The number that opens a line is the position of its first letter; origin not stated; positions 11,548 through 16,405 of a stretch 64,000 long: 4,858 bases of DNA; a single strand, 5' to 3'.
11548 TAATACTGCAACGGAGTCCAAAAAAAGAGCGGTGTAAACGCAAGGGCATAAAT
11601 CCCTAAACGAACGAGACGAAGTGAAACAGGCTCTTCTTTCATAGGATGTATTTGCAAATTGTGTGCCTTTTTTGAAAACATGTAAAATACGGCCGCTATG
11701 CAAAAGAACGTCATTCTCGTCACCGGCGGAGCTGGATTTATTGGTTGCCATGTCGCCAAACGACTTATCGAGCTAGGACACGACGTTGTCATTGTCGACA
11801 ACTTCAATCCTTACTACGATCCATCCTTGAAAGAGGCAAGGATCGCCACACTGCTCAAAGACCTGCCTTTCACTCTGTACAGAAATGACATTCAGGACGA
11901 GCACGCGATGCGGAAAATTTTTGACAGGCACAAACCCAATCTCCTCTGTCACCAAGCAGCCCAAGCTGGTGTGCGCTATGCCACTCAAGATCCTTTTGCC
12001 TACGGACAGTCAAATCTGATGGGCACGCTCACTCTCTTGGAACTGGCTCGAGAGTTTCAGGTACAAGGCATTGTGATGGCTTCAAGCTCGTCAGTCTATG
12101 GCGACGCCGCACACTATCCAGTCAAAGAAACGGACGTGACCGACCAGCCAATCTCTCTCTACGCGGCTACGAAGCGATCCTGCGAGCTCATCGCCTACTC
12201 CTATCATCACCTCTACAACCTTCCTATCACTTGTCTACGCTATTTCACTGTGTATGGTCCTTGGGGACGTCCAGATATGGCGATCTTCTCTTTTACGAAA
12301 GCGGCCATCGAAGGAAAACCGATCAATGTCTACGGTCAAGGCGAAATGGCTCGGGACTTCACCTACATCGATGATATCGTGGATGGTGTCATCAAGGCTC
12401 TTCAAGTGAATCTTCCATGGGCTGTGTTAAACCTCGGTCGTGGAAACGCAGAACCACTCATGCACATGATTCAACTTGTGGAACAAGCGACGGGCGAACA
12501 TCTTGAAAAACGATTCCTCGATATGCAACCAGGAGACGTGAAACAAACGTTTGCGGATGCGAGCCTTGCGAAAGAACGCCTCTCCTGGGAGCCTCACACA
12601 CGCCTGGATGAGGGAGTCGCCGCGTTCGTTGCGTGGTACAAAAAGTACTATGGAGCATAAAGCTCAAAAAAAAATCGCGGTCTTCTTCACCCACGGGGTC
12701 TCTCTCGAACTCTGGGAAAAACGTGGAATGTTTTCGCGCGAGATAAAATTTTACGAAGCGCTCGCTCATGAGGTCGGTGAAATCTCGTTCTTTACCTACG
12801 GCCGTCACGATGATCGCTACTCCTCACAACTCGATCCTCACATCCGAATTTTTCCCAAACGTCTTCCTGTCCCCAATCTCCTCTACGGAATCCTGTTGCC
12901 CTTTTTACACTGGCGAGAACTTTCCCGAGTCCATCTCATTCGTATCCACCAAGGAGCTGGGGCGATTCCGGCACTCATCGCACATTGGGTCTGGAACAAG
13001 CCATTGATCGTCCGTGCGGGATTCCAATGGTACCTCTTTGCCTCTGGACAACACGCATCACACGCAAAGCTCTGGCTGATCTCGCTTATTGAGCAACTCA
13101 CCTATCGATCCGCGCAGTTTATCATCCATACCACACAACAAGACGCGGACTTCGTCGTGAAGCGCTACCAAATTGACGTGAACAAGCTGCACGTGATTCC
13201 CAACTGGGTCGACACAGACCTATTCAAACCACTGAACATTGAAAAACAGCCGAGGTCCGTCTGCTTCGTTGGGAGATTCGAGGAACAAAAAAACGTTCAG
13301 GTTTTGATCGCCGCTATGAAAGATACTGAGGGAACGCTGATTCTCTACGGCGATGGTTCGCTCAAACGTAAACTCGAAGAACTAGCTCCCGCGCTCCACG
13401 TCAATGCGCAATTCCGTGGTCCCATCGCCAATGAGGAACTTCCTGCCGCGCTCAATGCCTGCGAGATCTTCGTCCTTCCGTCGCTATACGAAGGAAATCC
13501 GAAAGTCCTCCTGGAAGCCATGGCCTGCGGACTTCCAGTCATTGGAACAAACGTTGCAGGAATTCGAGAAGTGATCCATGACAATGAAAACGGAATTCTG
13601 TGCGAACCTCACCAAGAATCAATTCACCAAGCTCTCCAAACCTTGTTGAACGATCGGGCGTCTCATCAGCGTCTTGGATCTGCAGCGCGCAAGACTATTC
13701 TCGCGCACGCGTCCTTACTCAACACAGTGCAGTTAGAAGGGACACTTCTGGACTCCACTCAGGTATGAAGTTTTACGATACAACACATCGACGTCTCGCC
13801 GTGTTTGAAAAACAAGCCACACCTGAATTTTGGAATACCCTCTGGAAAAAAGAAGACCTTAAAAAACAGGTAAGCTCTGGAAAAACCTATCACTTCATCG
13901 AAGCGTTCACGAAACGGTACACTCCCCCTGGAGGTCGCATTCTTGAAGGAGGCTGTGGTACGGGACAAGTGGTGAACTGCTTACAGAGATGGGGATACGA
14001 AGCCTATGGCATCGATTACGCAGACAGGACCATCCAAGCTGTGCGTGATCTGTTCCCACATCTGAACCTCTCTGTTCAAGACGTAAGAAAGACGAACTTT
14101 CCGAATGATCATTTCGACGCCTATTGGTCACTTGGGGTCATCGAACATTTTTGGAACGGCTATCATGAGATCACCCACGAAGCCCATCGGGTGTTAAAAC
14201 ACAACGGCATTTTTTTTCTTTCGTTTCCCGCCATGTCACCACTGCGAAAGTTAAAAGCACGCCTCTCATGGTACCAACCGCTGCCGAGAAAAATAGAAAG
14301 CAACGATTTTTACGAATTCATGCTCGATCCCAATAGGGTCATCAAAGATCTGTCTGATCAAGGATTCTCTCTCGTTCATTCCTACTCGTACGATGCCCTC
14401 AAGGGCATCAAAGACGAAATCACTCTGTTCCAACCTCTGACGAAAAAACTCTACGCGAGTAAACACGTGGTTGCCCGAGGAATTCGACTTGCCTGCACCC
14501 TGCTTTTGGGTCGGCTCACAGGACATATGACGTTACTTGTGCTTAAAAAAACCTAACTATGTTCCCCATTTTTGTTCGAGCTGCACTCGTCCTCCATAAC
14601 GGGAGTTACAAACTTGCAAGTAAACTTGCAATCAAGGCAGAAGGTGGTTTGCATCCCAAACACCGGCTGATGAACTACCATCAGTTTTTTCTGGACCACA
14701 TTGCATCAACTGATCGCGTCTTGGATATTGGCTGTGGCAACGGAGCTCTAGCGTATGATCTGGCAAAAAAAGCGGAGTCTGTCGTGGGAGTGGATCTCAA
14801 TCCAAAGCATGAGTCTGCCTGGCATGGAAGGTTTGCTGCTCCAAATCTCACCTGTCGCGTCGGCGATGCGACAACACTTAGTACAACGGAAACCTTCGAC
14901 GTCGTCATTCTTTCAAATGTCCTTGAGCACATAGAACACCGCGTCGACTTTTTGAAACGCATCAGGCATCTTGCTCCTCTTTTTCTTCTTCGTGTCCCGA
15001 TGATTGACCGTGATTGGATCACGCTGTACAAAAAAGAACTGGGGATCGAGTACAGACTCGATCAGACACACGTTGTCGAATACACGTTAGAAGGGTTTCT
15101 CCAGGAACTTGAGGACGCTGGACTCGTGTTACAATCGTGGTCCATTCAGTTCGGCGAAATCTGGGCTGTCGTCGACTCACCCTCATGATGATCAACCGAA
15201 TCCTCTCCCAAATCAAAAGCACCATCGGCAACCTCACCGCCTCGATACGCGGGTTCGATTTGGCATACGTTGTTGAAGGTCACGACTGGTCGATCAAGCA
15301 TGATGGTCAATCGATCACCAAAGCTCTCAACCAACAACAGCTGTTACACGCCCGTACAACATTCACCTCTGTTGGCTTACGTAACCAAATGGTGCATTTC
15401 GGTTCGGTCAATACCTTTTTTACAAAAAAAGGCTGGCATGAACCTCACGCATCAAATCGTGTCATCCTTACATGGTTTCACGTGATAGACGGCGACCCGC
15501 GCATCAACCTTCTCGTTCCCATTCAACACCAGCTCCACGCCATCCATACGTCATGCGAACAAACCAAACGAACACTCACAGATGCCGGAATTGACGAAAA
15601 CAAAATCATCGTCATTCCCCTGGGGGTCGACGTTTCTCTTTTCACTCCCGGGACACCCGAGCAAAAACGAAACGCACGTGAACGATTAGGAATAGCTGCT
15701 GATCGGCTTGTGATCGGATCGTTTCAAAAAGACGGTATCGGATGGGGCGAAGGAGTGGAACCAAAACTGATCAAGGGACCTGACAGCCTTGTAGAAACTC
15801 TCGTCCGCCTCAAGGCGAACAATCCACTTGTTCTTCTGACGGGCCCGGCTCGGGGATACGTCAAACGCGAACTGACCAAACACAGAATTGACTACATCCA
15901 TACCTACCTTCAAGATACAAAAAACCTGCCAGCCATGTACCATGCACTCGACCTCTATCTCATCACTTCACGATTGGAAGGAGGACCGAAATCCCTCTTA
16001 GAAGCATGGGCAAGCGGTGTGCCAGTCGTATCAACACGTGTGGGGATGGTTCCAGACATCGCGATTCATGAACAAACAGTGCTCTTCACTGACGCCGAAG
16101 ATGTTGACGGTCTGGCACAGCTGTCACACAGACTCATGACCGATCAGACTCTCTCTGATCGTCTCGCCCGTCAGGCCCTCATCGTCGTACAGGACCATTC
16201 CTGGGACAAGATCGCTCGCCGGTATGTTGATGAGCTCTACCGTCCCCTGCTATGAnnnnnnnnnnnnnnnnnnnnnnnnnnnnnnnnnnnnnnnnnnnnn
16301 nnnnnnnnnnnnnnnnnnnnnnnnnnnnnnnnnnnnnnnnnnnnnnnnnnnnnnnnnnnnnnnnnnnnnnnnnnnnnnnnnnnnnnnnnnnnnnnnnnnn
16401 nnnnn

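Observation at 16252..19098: Single polypeptide fusing a GT-B glycosyltransferase to a full MsbA/PglK-like ABC exporter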

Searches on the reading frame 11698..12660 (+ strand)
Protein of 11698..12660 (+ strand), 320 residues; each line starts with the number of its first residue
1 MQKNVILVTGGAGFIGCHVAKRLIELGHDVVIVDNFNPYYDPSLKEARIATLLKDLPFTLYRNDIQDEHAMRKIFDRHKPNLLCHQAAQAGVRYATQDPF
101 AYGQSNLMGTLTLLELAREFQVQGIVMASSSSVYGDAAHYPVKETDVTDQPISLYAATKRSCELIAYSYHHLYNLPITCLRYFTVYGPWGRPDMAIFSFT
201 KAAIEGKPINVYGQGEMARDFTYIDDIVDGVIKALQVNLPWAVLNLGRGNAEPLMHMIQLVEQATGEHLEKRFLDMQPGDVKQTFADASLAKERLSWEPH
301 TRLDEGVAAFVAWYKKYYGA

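Call 20: search_protein_families(library=pfam, proteins=[window:11698-12660:+], max_evalue=0.0001)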
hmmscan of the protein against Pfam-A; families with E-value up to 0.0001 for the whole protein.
window:11698-12660:+ (320 aa): 6 families
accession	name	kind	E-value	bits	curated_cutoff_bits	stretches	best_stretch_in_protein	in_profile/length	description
PF01370.27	Epimerase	-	4.6e-56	190.4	20.9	1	6-237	1-227/240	NAD dependent epimerase/dehydratase family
PF16363.11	GDP_Man_Dehyd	-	1.2e-55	189.8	27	1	7-308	1-330/332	GDP-mannose 4,6 dehydratase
PF02719.21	Polysacc_synt_2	-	3.7e-17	62.9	20.2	1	6-259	1-241/293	Polysaccharide biosynthesis protein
PF01073.25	3Beta_HSD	-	4.3e-16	59.2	22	1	7-236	1-230/280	3-beta hydroxysteroid dehydrogenase/isomerase family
PF04321.23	RmlD_sub_bind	-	3.8e-12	46.3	27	1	6-235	3-197/287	RmlD substrate binding domain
PF07993.18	NAD_binding_4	-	1.2e-05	25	20.1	0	81-187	90-209/258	Male sterility protein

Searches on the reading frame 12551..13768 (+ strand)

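Call 20: search_protein_families(library=pfam, proteins=[window:12551-13768:+], max_evalue=0.0001)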
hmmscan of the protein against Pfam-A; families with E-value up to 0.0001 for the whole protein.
window:12551-13768:+ (405 aa): 6 families
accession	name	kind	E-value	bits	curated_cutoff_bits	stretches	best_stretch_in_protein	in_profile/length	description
PF00534.26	Glycos_transf_1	-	9.3e-39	133.2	26.4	1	223-381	4-171/172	Glycosyl transferases group 1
PF13692.12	Glyco_trans_1_4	-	3.7e-33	115.2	27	1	235-368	2-142/142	Glycosyl transferases group 1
PF13579.12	Glyco_trans_4_4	-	1e-10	42.6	29.7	1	68-219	11-158/158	Glycosyl transferase 4-like domain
PF13439.12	Glyco_transf_4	-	1.9e-10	41.4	28.5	1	70-223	14-169/170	Glycosyltransferase Family 4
PF13524.12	Glyco_trans_1_2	-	4.3e-10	40.1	25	1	252-388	5-134/144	Glycosyl transferase-like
PF20706.3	GT4-conflict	-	6.9e-06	25.7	26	1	231-350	194-324/385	Family 4 Glycosyltransferase in conflict systems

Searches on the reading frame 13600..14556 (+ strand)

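Call 3: search_protein_families(library=pfam, proteins=[window:13600-14556:+], max_evalue=0.01)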
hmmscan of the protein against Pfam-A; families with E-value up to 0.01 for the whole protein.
window:13600-14556:+ (318 aa): 9 families
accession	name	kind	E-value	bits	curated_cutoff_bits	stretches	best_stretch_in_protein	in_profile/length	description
PF08241.18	Methyltransf_11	-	4.7e-17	62.8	21.2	1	115-207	1-95/95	Methyltransferase domain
PF13649.12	Methyltransf_25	-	2.8e-15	57.2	27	1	114-203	1-97/97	Methyltransferase domain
PF13489.12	Methyltransf_23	-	6.1e-13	49.3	27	1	103-231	12-139/164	Methyltransferase domain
PF08242.18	Methyltransf_12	-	1.6e-07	32.4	30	1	115-205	1-98/98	Methyltransferase domain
PF02353.26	CMAS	-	8.3e-06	25.7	27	1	102-208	54-165/273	Mycolic acid cyclopropane synthetase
PF13847.12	Methyltransf_31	-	1e-05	25.7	27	1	111-211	4-113/145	Methyltransferase domain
PF07021.18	MetW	-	0.0019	18.3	21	1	105-174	8-78/193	Methionine biosynthesis protein MetW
PF05724.17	TPMT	-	0.0058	16.8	26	1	74-148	2-75/218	Thiopurine S-methyltransferase (TPMT)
PF01555.25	N6_N4_Mtase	-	0.0084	16.5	26.7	0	181-210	25-54/221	DNA methylase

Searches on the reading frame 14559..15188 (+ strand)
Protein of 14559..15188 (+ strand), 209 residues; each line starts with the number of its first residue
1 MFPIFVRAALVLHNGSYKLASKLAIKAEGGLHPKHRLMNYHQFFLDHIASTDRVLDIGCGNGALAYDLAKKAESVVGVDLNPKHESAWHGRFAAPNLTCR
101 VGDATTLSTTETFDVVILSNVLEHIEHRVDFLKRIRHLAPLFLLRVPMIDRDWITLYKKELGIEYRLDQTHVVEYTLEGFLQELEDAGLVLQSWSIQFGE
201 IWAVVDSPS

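Call 3: search_protein_families(library=pfam, proteins=[window:14559-15188:+], max_evalue=0.01)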
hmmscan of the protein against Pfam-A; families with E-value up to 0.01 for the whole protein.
window:14559-15188:+ (209 aa): 14 families
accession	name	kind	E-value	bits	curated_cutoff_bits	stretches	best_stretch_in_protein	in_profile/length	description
PF13649.12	Methyltransf_25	-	2.8e-15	57.2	27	1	54-137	1-91/97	Methyltransferase domain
PF13489.12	Methyltransf_23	-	7.9e-15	55.4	27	1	35-191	7-161/164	Methyltransferase domain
PF08241.18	Methyltransf_11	-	9.5e-15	55.5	21.2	1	55-136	1-84/95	Methyltransferase domain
PF08242.18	Methyltransf_12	-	2.1e-12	48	30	1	55-138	1-91/98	Methyltransferase domain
PF13847.12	Methyltransf_31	-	7.4e-12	45.6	27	1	50-137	3-99/145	Methyltransferase domain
PF05401.17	NodS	-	3.6e-07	30.7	24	1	52-139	45-133/201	Nodulation protein S (NodS)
PF05175.20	MTS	-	1.7e-06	28.3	23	1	24-117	3-103/170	Methyltransferase small domain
PF01728.25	FtsJ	-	3.1e-05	24.4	24.1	1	48-114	19-85/181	FtsJ-like methyltransferase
PF07021.18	MetW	-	4.6e-05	23.6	21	1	42-134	5-97/193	Methionine biosynthesis protein MetW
PF08003.17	Methyltransf_9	-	8.4e-05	22.1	23.8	1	46-136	109-206/315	Protein of unknown function (DUF1698)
PF02353.26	CMAS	-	0.0014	18.4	27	1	49-128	61-143/273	Mycolic acid cyclopropane synthetase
PF11968.14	Bmt2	-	0.0017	18.7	20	1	16-136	15-133/221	25S rRNA (adenine(2142)-N(1))-methyltransferase, Bmt2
PF06325.19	PrmA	-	0.0019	18.2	22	1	49-123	160-236/296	Ribosomal protein L11 methyltransferase (PrmA)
PF00398.26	RrnaAD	-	0.0093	15.5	24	0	49-111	29-92/263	Ribosomal RNA adenine dimethylase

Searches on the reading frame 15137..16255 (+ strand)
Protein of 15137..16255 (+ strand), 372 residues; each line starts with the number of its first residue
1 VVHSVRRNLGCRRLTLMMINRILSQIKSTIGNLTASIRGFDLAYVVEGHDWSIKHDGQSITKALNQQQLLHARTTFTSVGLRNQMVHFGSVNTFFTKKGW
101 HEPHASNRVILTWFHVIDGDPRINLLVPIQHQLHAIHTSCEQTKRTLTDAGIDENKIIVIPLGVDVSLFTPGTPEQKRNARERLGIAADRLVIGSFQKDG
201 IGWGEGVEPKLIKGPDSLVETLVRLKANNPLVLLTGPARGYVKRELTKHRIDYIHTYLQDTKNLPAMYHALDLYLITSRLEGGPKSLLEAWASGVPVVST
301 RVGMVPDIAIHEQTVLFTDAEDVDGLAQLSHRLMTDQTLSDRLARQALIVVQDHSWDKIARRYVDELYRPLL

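Call 3: search_protein_families(library=pfam, proteins=[window:15137-16255:+], max_evalue=0.01)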
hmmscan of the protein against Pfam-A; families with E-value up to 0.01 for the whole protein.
window:15137-16255:+ (372 aa): 5 families
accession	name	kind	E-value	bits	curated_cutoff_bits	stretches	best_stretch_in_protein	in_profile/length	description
PF00534.26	Glycos_transf_1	-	1.3e-18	67.5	26.4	1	213-347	28-169/172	Glycosyl transferases group 1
PF13692.12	Glyco_trans_1_4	-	2.2e-15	57.6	27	1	212-336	14-142/142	Glycosyl transferases group 1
PF13439.12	Glyco_transf_4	-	2.3e-05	24.9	28.5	1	125-167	126-169/170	Glycosyltransferase Family 4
PF13524.12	Glyco_trans_1_2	-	0.00029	21.3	25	1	262-364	38-143/144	Glycosyl transferase-like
PF13579.12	Glyco_trans_4_4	-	0.0022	18.8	29.7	0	133-163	128-158/158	Glycosyl transferase 4-like domain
